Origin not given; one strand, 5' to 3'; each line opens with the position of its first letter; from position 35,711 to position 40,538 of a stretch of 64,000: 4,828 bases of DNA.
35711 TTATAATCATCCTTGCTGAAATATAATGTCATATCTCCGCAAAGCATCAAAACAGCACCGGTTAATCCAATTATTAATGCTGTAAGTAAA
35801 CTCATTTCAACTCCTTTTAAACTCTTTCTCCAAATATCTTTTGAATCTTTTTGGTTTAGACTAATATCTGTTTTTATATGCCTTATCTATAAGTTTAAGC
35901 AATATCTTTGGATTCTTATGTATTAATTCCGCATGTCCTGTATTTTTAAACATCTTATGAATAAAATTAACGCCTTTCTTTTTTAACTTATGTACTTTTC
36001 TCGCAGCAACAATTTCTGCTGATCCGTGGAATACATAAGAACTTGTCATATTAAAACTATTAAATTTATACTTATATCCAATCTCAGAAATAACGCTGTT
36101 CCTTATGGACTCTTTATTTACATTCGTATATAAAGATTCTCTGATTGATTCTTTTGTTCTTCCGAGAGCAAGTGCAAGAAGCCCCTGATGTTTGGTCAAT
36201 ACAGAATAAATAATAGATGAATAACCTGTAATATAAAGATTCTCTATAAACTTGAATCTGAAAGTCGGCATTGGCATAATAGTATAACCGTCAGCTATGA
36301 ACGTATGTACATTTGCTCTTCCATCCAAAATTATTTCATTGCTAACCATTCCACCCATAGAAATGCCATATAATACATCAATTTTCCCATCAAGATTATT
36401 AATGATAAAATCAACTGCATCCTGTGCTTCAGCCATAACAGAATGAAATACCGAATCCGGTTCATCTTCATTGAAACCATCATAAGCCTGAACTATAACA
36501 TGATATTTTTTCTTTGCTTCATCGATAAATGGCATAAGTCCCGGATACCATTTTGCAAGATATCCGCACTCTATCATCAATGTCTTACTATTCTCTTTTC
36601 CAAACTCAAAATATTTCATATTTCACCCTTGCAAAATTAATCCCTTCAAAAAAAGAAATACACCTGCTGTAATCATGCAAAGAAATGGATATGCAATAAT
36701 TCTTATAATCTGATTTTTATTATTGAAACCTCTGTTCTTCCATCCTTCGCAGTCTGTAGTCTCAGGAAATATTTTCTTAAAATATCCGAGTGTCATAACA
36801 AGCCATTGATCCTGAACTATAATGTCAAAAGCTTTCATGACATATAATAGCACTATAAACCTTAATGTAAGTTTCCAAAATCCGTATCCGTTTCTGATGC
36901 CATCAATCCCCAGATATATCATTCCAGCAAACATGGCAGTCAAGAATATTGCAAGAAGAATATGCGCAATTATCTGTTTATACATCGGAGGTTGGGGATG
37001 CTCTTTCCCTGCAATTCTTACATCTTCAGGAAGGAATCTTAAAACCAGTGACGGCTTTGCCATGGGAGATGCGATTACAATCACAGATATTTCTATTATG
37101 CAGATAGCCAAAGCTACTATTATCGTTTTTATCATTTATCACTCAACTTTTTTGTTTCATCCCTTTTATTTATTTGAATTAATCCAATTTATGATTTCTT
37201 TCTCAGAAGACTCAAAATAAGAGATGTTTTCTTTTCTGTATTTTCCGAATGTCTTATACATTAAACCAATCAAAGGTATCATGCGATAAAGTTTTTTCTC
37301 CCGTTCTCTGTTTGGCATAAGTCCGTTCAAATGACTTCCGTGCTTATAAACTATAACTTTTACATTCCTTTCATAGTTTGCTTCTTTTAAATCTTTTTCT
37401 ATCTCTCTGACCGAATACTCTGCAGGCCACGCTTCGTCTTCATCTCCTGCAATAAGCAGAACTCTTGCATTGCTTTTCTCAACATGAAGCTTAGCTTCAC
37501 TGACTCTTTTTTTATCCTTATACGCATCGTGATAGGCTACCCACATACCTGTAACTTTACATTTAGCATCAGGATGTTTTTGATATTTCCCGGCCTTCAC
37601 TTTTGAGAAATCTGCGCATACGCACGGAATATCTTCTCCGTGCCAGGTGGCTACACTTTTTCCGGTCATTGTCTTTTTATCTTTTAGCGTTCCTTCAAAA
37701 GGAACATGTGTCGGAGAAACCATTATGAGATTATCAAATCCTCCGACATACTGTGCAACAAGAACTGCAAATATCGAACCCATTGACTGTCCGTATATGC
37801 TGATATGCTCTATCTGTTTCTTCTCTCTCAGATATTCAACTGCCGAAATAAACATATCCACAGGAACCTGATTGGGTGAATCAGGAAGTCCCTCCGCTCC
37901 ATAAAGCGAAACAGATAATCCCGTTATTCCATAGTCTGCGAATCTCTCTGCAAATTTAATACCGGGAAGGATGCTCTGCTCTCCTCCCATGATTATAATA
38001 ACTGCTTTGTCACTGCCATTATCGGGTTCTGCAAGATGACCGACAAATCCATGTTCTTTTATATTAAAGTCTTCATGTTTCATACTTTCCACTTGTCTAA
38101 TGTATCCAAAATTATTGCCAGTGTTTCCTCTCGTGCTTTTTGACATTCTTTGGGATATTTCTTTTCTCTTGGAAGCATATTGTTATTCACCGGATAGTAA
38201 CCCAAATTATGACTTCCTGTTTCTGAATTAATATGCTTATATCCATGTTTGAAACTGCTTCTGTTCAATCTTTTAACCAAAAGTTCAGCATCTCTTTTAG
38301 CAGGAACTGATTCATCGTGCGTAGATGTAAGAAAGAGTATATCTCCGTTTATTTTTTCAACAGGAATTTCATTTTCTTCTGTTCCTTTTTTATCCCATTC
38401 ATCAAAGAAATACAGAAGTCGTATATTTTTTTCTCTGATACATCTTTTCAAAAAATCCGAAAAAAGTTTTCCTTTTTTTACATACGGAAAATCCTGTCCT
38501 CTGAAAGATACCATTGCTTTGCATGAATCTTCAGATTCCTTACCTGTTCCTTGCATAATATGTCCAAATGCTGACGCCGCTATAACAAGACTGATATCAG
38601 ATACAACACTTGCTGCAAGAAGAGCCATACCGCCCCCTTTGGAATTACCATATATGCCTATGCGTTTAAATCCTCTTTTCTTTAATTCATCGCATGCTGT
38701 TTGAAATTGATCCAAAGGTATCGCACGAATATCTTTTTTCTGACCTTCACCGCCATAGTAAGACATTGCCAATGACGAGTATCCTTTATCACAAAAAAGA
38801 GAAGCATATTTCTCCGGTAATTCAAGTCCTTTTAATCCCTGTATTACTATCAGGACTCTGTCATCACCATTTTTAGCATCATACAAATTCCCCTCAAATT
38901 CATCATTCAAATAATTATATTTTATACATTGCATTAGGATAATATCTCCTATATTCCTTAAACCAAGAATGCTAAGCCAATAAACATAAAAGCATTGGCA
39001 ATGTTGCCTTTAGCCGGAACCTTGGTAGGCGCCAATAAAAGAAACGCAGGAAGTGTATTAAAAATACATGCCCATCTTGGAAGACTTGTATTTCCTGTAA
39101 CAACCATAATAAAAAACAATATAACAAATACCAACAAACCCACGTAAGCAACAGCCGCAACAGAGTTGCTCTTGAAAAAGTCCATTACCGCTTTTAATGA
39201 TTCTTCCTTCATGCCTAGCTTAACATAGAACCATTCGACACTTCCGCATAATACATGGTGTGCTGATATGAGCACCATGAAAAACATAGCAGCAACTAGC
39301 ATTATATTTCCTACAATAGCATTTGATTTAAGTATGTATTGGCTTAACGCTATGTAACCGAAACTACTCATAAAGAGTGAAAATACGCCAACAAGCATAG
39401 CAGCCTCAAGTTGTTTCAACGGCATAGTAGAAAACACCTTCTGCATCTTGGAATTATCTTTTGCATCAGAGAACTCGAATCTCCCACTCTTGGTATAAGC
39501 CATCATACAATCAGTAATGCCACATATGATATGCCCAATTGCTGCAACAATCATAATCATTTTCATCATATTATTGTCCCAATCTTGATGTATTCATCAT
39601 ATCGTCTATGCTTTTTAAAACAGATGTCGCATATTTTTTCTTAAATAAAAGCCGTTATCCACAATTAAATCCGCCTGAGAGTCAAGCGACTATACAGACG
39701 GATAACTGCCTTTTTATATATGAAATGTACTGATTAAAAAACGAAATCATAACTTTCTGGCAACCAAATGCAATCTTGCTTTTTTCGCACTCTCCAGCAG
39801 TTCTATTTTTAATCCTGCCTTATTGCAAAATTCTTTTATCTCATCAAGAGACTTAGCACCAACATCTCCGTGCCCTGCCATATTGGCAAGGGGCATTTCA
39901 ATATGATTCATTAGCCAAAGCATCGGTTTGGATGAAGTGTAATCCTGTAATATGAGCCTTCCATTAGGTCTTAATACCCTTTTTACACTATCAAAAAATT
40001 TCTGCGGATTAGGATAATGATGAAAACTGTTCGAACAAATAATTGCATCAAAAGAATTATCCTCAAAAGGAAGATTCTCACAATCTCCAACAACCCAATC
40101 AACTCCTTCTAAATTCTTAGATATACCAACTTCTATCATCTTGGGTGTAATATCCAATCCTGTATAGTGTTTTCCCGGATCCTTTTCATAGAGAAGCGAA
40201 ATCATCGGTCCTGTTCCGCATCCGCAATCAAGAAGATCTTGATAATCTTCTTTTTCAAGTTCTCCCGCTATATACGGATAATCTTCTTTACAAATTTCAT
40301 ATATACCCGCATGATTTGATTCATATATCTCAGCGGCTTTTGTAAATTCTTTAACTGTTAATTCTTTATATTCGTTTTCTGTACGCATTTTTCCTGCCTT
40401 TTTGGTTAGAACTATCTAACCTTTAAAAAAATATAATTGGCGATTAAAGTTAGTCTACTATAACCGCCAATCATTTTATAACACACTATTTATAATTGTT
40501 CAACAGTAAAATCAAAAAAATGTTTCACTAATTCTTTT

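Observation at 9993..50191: NRPS-free, multiplied equibactin/Mpt-like uptake modules with a processing-enzyme toolkit: candidate xenosiderophore capture system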

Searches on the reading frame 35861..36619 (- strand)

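Call 5: search_protein_families(library=pfam, proteins=[window:35861-36619:-], max_evalue=0.01)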
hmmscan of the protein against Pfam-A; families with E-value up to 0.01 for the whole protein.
window:35861-36619:- (252 aa): 2 families
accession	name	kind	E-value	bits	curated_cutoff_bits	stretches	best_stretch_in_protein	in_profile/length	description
PF12697.13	Abhydrolase_6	-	0.0061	17.7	26.3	1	29-126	18-109/217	Alpha/beta hydrolase family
PF19061.5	DUF5757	-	0.0087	16.8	25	0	1-52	36-87/96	Family of unknown function (DUF5757)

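Call 79: search_protein_families(library=ncbifam, proteins=[window:35861-36619:-], max_evalue=0.00001)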
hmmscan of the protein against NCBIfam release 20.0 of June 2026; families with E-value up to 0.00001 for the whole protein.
window:35861-36619:- (252 aa): 0 families

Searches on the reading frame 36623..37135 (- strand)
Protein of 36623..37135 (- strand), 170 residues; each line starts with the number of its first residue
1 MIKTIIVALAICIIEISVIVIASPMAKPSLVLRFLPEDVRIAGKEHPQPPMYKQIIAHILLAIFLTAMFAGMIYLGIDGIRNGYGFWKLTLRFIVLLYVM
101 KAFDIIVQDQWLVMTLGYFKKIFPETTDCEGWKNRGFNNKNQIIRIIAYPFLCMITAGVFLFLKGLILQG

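Call 5: search_protein_families(library=pfam, proteins=[window:36623-37135:-], max_evalue=0.01)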
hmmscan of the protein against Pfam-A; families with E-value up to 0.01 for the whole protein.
window:36623-37135:- (170 aa): 1 family
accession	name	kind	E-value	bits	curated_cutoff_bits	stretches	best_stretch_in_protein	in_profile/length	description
PF24129.1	DUF7396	-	0.0033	18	27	1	51-74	1-25/46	Family of unknown function (DUF7396)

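Call 79: search_protein_families(library=ncbifam, proteins=[window:36623-37135:-], max_evalue=0.00001)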
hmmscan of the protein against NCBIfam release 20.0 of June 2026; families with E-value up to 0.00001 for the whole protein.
window:36623-37135:- (170 aa): 0 families

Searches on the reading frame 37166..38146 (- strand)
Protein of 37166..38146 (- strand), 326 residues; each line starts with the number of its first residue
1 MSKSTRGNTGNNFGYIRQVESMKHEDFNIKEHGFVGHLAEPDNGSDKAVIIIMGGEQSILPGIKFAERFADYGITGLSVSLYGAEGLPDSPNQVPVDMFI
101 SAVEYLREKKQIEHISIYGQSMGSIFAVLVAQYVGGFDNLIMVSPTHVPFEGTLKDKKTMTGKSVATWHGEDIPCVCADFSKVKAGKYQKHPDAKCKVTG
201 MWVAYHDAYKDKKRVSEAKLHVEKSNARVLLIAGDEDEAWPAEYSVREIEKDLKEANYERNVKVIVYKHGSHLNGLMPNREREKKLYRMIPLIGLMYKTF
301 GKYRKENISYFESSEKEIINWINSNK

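Call 5: search_protein_families(library=pfam, proteins=[window:37166-38146:-], max_evalue=0.01)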
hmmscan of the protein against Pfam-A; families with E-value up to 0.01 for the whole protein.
window:37166-38146:- (326 aa): 6 families
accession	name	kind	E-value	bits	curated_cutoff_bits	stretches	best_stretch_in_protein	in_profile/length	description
PF08840.17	BAAT_C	-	8.8e-14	52.5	20.9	1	94-273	1-159/210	BAAT / Acyl-CoA thioester hydrolase C terminal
PF12146.15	Hydrolase_4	-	6.5e-07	29.3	27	1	83-272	47-232/239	Serine aminopeptidase, S33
PF00561.26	Abhydrolase_1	-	3.4e-06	27.3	25.8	1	49-156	3-113/245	alpha/beta hydrolase fold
PF01738.24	DLH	-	6.3e-05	23.1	21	0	204-270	126-184/217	Dienelactone hydrolase family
PF00756.26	Esterase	-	9.8e-05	22.7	22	1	109-263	109-220/251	Putative esterase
PF00326.27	Peptidase_S9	-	0.00069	19.6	22.6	0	209-282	129-196/213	Prolyl oligopeptidase family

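Call 23: search_protein_families(library=ncbifam, proteins=[window:37166-38146:-], max_evalue=0.001)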
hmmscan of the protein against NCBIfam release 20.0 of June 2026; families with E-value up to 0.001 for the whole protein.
window:37166-38146:- (326 aa): 1 family
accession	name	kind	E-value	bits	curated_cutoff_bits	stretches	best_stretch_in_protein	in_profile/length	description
NF041096.1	esterase_EstD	equivalog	1.3e-05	24.5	600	1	99-273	227-386/421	esterase EstD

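Call 36: search_solved_structures(query=window:37166-38146:-, max_evalue=0.001)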
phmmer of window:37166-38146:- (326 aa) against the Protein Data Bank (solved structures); distinct sequences matched with E-value up to 0.001: 1.
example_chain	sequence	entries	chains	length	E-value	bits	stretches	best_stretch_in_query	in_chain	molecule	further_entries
3k2i_A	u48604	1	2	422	0.00021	23.7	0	66-141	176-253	Acyl-coenzyme A thioesterase 4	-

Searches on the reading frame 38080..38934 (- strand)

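Call 5: search_protein_families(library=pfam, proteins=[window:38080-38934:-], max_evalue=0.01)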
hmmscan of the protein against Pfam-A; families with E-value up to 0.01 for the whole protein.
window:38080-38934:- (284 aa): 4 families
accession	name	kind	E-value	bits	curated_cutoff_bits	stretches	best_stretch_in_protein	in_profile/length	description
PF08840.17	BAAT_C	-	1.7e-12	48.3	20.9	1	90-245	22-161/210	BAAT / Acyl-CoA thioester hydrolase C terminal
PF01738.24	DLH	-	3.6e-05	23.9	21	0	15-149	3-155/217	Dienelactone hydrolase family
PF00326.27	Peptidase_S9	-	0.00023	21.1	22.6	0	49-109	12-83/213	Prolyl oligopeptidase family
PF05448.18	AXE1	-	0.006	15.8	21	0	90-121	176-207/321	Acetyl xylan esterase (AXE1)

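Call 23: search_protein_families(library=ncbifam, proteins=[window:38080-38934:-], max_evalue=0.001)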
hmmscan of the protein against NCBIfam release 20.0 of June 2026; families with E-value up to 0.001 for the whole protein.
window:38080-38934:- (284 aa): 1 family
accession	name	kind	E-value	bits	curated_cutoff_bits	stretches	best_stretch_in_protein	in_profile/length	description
NF047920.1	lactonase_UilS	equivalog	1.9e-05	24.5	400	1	13-125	11-133/285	UilS family quorum-quenching N-acyl-homoserine lactonase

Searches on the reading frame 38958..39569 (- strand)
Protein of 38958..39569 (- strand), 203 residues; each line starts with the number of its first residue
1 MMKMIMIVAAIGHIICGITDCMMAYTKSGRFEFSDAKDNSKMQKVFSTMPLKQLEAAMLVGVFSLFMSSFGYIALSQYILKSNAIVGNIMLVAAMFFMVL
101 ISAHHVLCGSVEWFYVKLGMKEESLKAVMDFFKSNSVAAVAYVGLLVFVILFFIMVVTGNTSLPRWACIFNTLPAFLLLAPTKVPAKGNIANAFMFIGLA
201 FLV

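Call 6: search_protein_families(library=pfam, proteins=[window:38958-39569:-], max_evalue=0.01)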
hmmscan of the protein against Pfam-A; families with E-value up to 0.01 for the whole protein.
window:38958-39569:- (203 aa): 1 family
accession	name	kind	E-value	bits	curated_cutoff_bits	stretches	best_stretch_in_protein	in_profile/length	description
PF20599.3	DUF6796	-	2.1e-19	70.5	26.9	1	2-194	6-202/225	Family of unknown function (DUF6796)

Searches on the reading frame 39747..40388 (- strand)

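Call 6: search_protein_families(library=pfam, proteins=[window:39747-40388:-], max_evalue=0.01)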
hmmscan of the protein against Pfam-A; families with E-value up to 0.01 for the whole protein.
window:39747-40388:- (213 aa): 12 families
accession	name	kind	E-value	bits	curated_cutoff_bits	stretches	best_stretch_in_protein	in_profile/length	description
PF08241.18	Methyltransf_11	-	1.9e-27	96.2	21.2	1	53-147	1-95/95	Methyltransferase domain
PF13649.12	Methyltransf_25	-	4e-24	85.5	27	1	53-143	2-97/97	Methyltransferase domain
PF13847.12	Methyltransf_31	-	1.6e-23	83.4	27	1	51-154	6-116/145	Methyltransferase domain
PF13489.12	Methyltransf_23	-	4e-19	69.4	27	1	38-196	14-162/164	Methyltransferase domain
PF08242.18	Methyltransf_12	-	8.6e-18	65.3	30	1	53-145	1-98/98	Methyltransferase domain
PF01209.24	Ubie_methyltran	-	8.4e-13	48.6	20.1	1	49-161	48-163/233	ubiE/COQ5 methyltransferase family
PF05175.20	MTS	-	1.5e-06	28.4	23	1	43-147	26-138/170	Methyltransferase small domain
PF07021.18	MetW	-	6.5e-06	26.3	21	1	50-140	15-103/193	Methionine biosynthesis protein MetW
PF02353.26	CMAS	-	0.00012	22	27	1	22-201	36-218/273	Mycolic acid cyclopropane synthetase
PF03141.22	Methyltransf_29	-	0.00046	19.3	23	1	47-147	116-217/506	Putative S-adenosyl-L-methionine-dependent methyltransferase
PF05148.21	Methyltransf_8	-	0.0016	18.8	27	1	98-152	108-161/219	Hypothetical methyltransferase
PF00891.24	Methyltransf_2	-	0.0093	15.8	22.3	0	49-151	63-168/210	O-methyltransferase domain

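Call 79: search_protein_families(library=ncbifam, proteins=[window:39747-40388:-], max_evalue=0.00001)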
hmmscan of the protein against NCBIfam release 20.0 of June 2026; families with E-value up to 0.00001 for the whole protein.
window:39747-40388:- (213 aa): 29 families (the best 25 are shown)
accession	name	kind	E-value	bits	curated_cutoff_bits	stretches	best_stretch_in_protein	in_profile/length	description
NF045825.1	FAmtase_mtf2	equivalog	1.3e-23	83.5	400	1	50-156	60-167/248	fatty-acid O-methyltransferase Mtf2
NF045667.1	MTase_DVU1556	equivalog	4.3e-23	81.9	155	1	50-210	24-177/213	DVU_1556 family methyltransferase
NF045823.1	PthPhpthDimycoMt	equivalog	2.3e-22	79.4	300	1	51-156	69-175/256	phthiotriol/phenolphthiotriol dimycocerosates methyltransferase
TIGR01934.1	MenG_MenH_UbiE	subfamily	6.5e-20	71.4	158.35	1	43-161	34-154/223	ubiquinone/menaquinone biosynthesis methyltransferase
TIGR02072.1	BioC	equivalog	4.3e-19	69.3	184.95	1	15-149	2-134/244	malonyl-ACP O-methyltransferase BioC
NF001244.0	PRK00216.1-5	equivalog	7.8e-17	61.3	216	1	45-155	45-161/236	bifunctional demethylmenaquinone methyltransferase/2-methoxy-6-polyprenyl-1,4-benzoquinol methylase UbiE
NF041536.1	ArsM_DUF2284_UU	exception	3.3e-14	52.1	575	1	33-151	63-184/459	arsenite methyltransferase/DUF2284 domain selenoprotein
NF047649.1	MTase_UXPK_star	exception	4.4e-14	52.2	460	1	30-150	61-184/283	methyltransferase/UXPK-star double selenoprotein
NF008823.0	PRK11873.1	subfamily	1.5e-13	50.9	263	1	52-204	81-234/272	arsenite methyltransferase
NF043040.1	corrin_prot_MT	hypoth_equivalog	7.8e-13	48.4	180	1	40-208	34-211/216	corrinoid protein-associated methyltransferase CpaM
NF041537.1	ArsM_AhpD_UU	exception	6e-12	45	510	1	33-151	63-184/345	arsenite methyltransferase/AhpD domain selenoprotein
NF040539.1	AST_met_ArsM_2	exception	7.2e-12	45.7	240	1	45-186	53-199/262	putative arsinothricin biosynthesis methyltransferase ArsM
NF052510.1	methyltran_MpqE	exception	2.9e-11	43.2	335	1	15-153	12-157/234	methyl-plastoquinone biosynthesis methyltransferase MpqE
NF007610.0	PRK10258.1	equivalog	2.9e-11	43.2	342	1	14-147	12-138/251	malonyl-ACP O-methyltransferase BioC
NF001242.0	PRK00216.1-3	equivalog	3e-11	43.2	351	1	15-152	34-180/258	bifunctional demethylmenaquinone methyltransferase/2-methoxy-6-polyprenyl-1,4-benzoquinol methylase UbiE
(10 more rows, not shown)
